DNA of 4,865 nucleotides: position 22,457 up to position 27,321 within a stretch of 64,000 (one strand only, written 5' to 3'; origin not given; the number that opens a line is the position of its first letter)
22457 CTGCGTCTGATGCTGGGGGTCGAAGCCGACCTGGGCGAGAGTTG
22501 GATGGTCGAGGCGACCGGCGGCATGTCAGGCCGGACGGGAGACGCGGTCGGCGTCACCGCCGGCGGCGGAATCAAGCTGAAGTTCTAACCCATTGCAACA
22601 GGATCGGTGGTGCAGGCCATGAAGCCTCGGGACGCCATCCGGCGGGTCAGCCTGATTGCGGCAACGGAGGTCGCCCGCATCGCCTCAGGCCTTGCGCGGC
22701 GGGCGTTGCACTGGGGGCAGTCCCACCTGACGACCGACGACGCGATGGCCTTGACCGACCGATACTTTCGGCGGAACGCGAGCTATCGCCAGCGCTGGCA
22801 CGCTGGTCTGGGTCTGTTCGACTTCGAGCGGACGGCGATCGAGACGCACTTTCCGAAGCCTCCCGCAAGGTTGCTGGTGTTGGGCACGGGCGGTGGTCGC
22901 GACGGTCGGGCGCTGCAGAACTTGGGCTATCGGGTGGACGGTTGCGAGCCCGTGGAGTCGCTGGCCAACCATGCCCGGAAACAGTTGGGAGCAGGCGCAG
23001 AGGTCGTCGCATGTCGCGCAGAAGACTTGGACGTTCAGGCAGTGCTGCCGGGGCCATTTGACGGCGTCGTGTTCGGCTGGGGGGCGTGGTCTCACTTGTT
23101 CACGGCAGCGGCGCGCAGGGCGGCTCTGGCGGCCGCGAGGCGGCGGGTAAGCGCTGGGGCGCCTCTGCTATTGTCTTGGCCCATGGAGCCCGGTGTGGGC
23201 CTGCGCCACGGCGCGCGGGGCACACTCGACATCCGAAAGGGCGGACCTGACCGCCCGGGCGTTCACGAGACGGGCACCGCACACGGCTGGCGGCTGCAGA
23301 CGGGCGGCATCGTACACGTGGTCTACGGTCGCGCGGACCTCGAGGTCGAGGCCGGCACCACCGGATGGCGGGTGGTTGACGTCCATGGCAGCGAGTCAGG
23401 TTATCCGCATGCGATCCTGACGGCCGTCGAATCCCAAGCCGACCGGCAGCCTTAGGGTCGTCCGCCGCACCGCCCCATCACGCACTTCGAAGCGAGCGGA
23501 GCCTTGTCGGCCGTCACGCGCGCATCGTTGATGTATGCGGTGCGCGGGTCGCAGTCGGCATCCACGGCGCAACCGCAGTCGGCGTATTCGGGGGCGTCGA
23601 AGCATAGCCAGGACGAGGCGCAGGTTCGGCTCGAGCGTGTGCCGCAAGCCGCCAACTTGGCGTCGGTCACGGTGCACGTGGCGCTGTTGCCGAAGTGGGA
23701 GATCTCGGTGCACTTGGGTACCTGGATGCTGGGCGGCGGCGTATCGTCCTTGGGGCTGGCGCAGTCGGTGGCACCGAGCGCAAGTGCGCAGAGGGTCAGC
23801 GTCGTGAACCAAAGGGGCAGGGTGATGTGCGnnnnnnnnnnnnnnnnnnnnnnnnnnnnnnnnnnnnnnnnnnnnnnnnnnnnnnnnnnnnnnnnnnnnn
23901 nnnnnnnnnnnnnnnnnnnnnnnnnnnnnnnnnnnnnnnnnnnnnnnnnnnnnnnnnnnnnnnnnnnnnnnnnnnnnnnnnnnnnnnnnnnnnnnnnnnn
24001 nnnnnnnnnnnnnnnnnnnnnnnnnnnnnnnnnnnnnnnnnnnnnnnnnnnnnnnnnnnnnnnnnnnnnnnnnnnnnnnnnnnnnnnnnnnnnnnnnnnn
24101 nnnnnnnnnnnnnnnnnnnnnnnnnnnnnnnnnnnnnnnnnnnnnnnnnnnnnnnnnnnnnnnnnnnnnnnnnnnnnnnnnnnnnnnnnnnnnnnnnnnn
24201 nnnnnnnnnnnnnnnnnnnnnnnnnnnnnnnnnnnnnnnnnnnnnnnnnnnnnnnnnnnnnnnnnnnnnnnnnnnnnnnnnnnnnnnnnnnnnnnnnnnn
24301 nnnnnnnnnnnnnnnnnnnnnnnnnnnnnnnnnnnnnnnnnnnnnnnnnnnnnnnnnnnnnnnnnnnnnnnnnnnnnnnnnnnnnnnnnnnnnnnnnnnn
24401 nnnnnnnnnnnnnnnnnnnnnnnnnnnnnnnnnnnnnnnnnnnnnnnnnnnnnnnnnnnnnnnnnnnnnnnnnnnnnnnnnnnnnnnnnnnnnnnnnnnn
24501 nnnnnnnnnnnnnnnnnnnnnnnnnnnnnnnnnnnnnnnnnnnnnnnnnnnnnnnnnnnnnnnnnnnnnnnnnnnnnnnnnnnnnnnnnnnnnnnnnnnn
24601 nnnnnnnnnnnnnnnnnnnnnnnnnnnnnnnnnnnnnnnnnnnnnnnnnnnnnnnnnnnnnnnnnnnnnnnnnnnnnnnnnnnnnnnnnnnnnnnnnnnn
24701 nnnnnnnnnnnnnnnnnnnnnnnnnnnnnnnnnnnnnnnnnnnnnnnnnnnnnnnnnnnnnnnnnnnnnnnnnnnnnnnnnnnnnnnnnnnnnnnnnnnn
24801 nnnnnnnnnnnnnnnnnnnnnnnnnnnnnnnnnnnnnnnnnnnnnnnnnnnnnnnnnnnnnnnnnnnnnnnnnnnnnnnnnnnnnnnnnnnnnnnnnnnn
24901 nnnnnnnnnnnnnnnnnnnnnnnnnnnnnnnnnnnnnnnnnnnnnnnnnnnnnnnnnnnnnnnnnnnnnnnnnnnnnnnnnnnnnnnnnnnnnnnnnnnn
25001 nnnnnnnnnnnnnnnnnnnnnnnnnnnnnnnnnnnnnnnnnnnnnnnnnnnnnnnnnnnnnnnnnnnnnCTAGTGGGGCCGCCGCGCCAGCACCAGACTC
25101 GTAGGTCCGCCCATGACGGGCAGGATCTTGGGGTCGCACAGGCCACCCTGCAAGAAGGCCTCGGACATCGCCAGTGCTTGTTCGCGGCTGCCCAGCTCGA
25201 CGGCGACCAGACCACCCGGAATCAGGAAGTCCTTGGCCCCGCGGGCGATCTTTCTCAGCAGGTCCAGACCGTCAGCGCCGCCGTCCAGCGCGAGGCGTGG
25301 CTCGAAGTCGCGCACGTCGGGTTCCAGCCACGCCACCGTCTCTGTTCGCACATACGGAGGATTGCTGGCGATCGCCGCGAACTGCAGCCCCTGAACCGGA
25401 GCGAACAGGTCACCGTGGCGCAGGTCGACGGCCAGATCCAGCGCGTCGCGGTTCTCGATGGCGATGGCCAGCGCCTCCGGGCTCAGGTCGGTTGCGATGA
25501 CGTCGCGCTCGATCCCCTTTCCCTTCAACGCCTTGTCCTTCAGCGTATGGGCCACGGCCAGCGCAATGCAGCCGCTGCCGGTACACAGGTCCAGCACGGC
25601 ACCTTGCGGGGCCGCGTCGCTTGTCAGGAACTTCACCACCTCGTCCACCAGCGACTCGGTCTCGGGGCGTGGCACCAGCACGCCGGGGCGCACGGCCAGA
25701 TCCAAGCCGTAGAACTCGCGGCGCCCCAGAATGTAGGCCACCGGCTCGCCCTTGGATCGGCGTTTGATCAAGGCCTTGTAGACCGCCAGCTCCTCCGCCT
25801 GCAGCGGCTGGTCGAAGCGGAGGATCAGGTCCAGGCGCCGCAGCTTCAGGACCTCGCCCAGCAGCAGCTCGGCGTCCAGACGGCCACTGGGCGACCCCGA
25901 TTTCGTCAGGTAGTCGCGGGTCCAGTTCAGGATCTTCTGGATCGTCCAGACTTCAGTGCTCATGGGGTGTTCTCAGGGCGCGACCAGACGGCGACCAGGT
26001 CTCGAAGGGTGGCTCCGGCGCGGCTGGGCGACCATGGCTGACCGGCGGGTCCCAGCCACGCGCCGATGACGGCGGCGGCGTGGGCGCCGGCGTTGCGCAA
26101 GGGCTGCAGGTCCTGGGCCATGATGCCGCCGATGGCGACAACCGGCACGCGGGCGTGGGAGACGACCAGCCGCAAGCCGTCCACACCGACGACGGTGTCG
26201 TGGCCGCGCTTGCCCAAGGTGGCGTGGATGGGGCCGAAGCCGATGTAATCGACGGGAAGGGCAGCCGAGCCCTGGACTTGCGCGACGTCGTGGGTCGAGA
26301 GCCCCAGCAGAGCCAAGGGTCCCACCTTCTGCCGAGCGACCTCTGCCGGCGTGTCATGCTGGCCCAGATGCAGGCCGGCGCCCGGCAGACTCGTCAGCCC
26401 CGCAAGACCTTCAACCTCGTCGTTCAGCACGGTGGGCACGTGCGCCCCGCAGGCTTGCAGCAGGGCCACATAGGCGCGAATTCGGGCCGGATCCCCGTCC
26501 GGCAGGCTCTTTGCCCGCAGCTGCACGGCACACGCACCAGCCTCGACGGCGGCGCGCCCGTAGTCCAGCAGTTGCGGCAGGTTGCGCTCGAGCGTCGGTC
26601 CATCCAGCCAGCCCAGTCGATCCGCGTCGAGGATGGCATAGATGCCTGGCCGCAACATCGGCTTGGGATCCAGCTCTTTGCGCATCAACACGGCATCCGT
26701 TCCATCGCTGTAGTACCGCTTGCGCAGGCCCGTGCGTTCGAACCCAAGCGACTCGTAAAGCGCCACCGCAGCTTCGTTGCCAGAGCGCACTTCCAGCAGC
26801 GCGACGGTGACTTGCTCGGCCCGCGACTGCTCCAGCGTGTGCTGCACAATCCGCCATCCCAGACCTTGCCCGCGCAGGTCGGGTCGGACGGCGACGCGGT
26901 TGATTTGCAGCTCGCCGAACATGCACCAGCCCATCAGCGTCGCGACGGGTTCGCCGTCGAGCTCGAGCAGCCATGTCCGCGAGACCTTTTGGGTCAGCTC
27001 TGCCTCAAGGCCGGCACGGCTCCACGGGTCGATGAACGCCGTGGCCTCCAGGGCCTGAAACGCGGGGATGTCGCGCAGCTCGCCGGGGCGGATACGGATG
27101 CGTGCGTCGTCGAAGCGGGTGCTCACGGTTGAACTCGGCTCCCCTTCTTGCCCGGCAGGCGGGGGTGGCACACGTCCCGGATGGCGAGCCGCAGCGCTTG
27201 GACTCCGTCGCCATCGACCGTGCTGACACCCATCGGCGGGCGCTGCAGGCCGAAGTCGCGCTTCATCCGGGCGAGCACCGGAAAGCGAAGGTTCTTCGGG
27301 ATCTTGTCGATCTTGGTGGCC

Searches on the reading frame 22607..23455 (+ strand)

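Call 14: search_protein_families(library=pfam, proteins=[window:22607-23455:+], max_evalue=0.001)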
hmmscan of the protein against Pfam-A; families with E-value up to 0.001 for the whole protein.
window:22607-23455:+ (282 aa): 1 family
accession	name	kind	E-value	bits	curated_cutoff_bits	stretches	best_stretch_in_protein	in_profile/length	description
PF13649.12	Methyltransf_25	-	2.4e-06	28.6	27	1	90-182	2-94/97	Methyltransferase domain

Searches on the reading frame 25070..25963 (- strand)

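Call 14: search_protein_families(library=pfam, proteins=[window:25070-25963:-], max_evalue=0.001)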
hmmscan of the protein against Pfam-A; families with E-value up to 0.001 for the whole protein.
window:25070-25963:- (297 aa): 3 families
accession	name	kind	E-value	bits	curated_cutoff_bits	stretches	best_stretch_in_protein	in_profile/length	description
PF17827.6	PrmC_N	-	3.5e-22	79.2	23.4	1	11-80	2-71/71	PrmC N-terminal domain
PF05175.20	MTS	-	1e-07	32.2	23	1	116-208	30-112/170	Methyltransferase small domain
PF13649.12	Methyltransf_25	-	9e-05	23.5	27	1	123-198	1-68/97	Methyltransferase domain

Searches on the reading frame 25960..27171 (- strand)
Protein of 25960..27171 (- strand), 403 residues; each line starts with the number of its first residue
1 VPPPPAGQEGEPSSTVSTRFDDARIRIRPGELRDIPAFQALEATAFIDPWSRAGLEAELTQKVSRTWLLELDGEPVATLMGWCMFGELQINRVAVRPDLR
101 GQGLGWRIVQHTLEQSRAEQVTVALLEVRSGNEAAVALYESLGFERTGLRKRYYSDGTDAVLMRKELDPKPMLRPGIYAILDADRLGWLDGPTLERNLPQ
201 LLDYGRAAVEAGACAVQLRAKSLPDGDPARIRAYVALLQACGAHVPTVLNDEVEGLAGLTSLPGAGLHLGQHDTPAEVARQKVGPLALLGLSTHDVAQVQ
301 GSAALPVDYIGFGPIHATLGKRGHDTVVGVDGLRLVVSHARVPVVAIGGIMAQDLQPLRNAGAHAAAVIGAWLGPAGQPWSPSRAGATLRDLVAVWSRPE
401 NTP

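Call 14: search_protein_families(library=pfam, proteins=[window:25960-27171:-], max_evalue=0.001)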
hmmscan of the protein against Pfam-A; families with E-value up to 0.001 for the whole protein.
window:25960-27171:- (403 aa): 8 families
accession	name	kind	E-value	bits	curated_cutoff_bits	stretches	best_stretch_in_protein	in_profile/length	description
PF02581.23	TMP-TENI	-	1.7e-34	119.2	27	1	200-371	13-179/180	Thiamine monophosphate synthase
PF00583.31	Acetyltransf_1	-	1.6e-16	61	20.7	1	37-144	3-116/116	Acetyltransferase (GNAT) family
PF13508.13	Acetyltransf_7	-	5.5e-13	49.5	27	1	64-145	3-83/84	Acetyltransferase (GNAT) domain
PF13673.13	Acetyltransf_10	-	2.6e-11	44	23.6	1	44-167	11-128/128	Acetyltransferase (GNAT) domain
PF08445.16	FR47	-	1.4e-08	35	22.1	1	79-147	12-80/86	FR47-like protein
PF13527.13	Acetyltransf_9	-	0.00028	21.3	25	0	89-145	74-125/127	Acetyltransferase (GNAT) domain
PF13480.13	Acetyltransf_6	-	0.00052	20.6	22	0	45-122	49-130/143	Acetyltransferase (GNAT) domain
PF14542.12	Acetyltransf_CG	-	0.0006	20.3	30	0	87-124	24-61/80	GCN5-related N-acetyl-transferase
